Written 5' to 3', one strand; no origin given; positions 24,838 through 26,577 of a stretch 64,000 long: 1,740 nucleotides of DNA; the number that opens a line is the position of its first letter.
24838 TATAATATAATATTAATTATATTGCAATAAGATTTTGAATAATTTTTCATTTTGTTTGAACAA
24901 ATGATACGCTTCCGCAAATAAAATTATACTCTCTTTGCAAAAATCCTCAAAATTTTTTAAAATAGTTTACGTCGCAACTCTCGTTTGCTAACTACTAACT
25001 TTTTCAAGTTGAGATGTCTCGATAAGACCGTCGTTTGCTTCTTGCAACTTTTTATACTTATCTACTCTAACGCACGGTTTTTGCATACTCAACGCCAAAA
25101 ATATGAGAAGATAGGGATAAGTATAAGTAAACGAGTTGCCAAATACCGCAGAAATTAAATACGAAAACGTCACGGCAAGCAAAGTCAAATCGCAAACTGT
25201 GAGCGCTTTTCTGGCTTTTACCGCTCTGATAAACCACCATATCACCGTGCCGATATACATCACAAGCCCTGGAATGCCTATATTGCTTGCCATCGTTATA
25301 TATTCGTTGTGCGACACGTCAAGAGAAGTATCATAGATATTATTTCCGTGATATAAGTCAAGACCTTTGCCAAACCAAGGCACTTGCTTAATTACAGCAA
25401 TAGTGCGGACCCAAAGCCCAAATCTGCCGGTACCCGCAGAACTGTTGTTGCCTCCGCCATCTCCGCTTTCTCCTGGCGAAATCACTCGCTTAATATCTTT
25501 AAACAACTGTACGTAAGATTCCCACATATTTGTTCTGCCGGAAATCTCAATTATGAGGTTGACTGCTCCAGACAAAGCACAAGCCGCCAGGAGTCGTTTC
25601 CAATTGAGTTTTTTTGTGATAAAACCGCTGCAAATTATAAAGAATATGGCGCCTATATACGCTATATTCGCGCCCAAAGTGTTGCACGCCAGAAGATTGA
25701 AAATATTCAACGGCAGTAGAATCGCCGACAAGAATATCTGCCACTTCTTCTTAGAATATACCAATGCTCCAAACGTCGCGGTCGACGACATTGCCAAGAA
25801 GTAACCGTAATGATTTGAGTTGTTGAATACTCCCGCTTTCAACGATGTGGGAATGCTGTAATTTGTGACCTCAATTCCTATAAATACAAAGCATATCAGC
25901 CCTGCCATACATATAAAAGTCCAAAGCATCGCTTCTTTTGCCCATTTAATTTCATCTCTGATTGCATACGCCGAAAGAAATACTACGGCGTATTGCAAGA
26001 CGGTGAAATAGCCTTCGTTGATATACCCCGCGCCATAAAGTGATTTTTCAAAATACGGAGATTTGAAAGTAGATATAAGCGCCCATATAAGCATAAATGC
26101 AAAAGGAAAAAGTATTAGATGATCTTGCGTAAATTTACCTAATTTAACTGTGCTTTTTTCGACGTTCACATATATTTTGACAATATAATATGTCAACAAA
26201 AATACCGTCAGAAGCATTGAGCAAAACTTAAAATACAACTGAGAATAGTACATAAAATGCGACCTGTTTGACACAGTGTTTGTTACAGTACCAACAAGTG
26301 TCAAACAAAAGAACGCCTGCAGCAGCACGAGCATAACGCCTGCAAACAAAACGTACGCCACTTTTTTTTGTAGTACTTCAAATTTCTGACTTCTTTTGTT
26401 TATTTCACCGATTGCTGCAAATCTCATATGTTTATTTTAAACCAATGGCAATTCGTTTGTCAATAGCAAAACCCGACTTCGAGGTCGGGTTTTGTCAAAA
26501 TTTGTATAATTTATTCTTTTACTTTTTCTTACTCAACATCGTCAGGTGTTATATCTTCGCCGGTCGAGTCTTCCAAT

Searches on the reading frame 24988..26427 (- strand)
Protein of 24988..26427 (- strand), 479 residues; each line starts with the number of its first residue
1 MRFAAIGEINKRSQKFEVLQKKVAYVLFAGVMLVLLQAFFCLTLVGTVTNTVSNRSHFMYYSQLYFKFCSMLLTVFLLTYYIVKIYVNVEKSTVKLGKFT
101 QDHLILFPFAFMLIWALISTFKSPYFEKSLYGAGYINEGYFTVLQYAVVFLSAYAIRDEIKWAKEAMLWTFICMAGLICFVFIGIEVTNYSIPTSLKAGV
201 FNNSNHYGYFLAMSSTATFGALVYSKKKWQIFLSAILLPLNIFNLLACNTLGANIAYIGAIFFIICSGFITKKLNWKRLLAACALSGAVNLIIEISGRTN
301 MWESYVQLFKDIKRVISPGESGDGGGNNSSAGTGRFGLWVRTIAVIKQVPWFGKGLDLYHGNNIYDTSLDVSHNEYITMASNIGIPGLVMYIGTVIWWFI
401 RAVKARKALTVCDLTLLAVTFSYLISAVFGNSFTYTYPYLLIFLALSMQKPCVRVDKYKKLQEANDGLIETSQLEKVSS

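Call 21: search_protein_families(library=pfam, proteins=[window:24988-26427:-], max_evalue=0.01)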
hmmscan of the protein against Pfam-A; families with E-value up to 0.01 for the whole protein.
window:24988-26427:- (479 aa): 1 family
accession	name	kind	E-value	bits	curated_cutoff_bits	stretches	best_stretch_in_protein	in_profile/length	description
PF04932.20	Wzy_C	-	2.1e-12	47.5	31.7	1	243-392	5-149/149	O-Antigen ligase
